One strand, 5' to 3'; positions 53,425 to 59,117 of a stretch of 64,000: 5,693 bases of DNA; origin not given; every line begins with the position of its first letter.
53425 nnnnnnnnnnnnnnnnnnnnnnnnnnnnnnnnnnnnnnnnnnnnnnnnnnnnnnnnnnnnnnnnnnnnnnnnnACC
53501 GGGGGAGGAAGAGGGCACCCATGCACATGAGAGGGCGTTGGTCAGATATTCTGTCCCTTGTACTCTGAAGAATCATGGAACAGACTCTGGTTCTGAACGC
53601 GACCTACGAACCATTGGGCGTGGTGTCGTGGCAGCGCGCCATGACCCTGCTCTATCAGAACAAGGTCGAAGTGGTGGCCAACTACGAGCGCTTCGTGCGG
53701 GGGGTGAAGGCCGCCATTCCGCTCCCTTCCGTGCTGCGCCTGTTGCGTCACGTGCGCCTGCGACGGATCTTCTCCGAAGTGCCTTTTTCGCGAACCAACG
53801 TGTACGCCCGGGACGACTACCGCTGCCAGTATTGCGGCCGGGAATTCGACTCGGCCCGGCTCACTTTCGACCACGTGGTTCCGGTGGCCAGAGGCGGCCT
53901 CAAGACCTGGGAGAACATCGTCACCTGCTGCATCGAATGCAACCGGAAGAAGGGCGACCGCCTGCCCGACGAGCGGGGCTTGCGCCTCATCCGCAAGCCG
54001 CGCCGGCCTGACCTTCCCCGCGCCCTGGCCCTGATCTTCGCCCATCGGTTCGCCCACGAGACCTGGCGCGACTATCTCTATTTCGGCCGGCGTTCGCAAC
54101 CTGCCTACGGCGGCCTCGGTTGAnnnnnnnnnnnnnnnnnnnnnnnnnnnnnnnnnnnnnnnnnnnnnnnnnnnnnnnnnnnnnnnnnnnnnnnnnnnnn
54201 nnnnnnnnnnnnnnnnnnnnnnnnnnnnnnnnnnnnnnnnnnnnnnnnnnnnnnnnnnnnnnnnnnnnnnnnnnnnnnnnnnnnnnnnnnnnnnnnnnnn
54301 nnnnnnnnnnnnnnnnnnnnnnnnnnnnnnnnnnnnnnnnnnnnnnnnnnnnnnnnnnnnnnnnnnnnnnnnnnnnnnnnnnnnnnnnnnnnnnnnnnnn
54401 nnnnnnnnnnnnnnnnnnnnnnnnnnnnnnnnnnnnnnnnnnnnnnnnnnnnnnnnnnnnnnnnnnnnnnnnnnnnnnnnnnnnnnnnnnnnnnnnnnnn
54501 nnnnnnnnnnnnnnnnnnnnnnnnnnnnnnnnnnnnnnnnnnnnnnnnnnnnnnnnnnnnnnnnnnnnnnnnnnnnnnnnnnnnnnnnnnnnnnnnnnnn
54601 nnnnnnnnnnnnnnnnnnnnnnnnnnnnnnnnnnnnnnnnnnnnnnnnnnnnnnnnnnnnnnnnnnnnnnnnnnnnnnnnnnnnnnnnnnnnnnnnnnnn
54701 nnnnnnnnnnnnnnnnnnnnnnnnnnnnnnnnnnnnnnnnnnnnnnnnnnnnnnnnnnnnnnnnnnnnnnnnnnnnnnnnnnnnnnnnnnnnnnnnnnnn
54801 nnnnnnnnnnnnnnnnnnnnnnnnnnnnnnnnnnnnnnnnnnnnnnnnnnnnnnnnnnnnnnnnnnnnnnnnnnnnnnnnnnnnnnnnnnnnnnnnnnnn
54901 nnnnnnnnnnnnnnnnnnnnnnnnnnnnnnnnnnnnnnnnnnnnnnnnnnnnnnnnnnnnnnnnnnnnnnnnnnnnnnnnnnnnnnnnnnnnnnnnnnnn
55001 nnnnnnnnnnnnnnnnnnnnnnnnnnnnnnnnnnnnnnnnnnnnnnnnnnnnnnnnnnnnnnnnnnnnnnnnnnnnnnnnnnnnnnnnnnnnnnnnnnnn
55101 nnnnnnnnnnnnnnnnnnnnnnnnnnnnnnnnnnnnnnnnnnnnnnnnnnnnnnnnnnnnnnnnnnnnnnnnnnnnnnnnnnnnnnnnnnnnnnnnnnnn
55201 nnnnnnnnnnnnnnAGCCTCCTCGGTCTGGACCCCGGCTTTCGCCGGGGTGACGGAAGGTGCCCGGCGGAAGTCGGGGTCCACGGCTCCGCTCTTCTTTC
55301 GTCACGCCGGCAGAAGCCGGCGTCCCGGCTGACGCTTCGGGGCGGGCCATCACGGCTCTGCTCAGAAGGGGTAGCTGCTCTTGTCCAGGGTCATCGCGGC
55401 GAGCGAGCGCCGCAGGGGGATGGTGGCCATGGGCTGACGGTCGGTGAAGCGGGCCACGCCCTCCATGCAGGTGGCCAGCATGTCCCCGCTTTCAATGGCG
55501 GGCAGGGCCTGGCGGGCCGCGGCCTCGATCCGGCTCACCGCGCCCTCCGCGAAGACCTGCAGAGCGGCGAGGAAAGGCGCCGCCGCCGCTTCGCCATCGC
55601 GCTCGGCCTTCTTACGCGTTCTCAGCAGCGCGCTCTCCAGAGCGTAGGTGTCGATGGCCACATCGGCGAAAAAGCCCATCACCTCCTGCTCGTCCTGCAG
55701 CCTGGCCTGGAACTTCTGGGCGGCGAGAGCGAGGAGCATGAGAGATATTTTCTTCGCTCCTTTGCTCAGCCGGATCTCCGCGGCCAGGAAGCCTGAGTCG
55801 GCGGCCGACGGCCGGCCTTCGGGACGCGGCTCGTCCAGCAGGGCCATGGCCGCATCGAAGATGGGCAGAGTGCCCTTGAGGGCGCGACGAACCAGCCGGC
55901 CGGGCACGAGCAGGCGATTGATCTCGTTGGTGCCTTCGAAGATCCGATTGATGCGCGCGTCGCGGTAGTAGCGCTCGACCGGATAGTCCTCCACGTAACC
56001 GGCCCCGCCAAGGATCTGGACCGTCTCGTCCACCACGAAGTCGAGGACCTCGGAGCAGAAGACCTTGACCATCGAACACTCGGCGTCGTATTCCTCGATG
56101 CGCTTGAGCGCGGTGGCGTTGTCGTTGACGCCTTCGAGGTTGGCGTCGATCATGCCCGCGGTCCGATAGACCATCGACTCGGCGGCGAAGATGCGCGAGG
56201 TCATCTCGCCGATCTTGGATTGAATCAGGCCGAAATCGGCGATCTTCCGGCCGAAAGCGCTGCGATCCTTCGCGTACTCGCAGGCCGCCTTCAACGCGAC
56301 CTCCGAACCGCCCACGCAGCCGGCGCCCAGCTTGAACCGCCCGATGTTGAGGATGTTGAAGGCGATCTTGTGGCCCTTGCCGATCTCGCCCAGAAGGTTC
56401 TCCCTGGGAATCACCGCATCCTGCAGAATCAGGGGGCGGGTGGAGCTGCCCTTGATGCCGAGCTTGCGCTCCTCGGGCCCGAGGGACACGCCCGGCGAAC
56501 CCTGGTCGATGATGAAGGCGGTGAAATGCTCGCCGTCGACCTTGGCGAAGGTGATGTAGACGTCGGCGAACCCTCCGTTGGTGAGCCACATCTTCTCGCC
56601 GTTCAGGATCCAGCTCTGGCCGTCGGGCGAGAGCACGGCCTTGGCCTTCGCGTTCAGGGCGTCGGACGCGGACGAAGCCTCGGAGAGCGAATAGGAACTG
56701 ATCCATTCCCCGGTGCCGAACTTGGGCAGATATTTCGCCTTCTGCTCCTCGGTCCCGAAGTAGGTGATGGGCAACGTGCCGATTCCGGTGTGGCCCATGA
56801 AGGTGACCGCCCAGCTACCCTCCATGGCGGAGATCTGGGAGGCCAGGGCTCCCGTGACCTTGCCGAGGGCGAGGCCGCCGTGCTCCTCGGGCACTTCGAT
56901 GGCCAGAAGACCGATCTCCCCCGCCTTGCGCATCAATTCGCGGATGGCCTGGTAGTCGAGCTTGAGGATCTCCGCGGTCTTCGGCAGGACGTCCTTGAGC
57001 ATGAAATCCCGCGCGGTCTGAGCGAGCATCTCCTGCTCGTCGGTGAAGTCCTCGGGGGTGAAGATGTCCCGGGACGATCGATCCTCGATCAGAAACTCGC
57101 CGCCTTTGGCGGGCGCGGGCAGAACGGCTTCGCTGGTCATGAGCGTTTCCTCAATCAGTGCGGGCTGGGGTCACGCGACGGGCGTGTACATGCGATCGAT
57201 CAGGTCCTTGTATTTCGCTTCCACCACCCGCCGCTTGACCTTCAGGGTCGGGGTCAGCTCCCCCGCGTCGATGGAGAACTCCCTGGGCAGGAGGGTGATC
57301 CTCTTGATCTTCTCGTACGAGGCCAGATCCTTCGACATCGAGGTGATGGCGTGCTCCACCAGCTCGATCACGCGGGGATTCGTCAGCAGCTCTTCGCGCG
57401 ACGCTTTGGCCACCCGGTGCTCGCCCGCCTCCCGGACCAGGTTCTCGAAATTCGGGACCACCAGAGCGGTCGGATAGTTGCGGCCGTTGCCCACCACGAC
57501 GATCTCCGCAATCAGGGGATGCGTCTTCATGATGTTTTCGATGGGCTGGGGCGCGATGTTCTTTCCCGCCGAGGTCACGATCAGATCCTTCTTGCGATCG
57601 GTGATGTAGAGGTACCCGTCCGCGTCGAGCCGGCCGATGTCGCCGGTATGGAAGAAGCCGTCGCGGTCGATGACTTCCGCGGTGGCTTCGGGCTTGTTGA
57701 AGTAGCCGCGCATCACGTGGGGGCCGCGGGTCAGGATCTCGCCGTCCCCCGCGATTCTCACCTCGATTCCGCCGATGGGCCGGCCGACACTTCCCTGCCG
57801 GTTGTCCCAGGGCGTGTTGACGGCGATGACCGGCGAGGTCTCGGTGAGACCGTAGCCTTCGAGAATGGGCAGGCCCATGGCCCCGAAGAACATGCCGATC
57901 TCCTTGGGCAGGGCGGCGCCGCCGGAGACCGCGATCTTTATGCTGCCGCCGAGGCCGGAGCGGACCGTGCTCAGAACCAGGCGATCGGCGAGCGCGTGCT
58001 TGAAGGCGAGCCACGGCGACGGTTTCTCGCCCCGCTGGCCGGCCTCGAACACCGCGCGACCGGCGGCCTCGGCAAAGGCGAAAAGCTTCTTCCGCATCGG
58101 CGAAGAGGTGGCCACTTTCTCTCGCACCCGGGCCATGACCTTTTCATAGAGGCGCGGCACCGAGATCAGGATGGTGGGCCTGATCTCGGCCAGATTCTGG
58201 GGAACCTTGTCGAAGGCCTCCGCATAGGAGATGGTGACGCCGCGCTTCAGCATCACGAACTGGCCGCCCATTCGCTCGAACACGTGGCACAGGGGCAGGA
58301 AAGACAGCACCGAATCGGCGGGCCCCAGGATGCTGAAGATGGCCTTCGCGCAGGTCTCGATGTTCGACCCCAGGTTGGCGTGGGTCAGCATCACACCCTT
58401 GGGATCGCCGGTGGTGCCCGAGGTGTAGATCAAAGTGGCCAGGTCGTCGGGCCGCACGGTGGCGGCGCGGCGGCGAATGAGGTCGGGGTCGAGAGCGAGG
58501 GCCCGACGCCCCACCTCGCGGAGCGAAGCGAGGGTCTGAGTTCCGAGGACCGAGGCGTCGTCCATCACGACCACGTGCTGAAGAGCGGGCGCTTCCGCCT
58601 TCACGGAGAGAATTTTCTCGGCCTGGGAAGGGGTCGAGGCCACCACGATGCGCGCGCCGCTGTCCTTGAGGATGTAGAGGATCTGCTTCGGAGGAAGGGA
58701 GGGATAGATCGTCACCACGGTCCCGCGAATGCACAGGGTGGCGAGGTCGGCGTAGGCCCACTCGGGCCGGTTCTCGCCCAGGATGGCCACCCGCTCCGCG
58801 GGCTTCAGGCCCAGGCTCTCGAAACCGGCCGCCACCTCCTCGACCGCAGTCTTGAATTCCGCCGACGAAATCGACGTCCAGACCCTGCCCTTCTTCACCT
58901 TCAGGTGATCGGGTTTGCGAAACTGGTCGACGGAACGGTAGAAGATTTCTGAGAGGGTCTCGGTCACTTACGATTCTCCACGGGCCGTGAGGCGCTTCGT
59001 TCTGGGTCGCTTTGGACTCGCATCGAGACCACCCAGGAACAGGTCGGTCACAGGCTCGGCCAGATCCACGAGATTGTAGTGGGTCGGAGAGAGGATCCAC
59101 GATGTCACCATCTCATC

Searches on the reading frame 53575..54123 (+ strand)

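Call 19: search_protein_families(library=pfam, proteins=[window:53575-54123:+], max_evalue=0.0001)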
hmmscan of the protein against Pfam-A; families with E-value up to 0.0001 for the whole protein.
window:53575-54123:+ (182 aa): 3 families
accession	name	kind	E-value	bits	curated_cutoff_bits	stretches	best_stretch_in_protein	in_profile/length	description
PF14279.12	HNH_5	-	6.8e-17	61.6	27.5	1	84-133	1-50/56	HNH endonuclease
PF01844.29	HNH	-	5.7e-15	55.6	21.4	1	84-129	1-47/47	HNH endonuclease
PF13395.12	HNH_4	-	6.5e-05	23.3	22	0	84-131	1-53/54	HNH endonuclease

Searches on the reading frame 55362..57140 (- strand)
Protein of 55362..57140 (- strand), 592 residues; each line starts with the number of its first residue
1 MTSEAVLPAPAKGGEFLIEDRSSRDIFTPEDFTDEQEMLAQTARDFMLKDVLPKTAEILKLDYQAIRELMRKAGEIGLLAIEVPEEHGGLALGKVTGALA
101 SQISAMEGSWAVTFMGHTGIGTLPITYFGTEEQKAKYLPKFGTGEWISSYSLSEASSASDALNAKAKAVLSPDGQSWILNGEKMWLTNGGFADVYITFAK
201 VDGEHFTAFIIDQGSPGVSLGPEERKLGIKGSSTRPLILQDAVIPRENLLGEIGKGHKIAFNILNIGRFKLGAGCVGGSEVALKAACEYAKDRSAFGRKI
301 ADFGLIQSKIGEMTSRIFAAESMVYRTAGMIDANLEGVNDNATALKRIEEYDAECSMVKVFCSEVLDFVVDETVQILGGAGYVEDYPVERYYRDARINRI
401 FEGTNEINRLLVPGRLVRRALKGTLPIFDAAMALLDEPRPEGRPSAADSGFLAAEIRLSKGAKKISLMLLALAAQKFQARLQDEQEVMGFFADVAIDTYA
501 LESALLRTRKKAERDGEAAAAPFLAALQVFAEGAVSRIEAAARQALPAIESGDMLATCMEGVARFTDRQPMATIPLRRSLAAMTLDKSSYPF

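Call 19: search_protein_families(library=pfam, proteins=[window:55362-57140:-], max_evalue=0.0001)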
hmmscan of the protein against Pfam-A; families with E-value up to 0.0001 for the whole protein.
window:55362-57140:- (592 aa): 6 families
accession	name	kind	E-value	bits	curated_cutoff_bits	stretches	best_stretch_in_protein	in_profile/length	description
PF00441.29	Acyl-CoA_dh_1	-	1.4e-40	139.3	22.4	1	254-412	1-145/150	Acyl-CoA dehydrogenase, C-terminal domain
PF21263.2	Acyl-CoA-dh_C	-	3.4e-28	98.3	27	1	462-563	2-95/96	Acyl-CoA dehydrogenase, C-terminal domain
PF02771.21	Acyl-CoA_dh_N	-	3.6e-27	95.4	22.9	1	33-145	1-113/113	Acyl-CoA dehydrogenase, N-terminal domain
PF08028.16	Acyl-CoA_dh_2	-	3.2e-18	66.7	22.7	1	272-405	4-133/134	Acyl-CoA dehydrogenase, C-terminal domain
PF02770.24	Acyl-CoA_dh_M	-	4.1e-18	65.8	33.3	1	150-241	2-96/97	Acyl-CoA dehydrogenase, middle domain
PF22924.1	ACOX_C_alpha1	-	1.2e-06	28.9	27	1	290-407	30-159/169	Acyl-CoA oxidase, C-alpha1 domain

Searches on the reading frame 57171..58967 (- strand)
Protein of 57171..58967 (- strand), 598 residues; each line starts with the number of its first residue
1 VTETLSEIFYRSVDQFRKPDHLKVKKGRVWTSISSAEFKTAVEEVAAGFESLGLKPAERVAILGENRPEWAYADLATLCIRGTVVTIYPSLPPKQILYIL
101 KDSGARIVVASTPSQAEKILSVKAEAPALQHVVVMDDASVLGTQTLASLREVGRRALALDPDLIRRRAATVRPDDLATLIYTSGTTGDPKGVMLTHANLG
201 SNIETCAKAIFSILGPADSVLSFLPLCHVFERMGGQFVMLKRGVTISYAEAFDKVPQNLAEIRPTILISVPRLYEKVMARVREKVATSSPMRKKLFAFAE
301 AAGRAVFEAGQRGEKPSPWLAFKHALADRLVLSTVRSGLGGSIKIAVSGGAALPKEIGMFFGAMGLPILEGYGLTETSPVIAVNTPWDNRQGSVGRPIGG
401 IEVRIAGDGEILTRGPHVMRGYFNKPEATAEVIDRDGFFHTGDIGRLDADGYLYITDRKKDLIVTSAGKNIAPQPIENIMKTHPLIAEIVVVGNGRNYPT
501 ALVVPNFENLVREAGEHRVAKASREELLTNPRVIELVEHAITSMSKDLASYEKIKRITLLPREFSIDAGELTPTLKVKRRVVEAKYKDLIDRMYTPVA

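Call 19: search_protein_families(library=pfam, proteins=[window:57171-58967:-], max_evalue=0.0001)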
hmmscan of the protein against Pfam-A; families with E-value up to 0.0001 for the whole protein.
window:57171-58967:- (598 aa): 2 families
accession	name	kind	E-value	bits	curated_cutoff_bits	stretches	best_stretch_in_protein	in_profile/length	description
PF00501.34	AMP-binding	-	5.8e-82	275.9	29.9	1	17-423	7-384/384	AMP-binding enzyme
PF23562.2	AMP-binding_C_3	-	1.6e-16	61.2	20.8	1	461-595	2-121/124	AMP-binding enzyme C-terminal domain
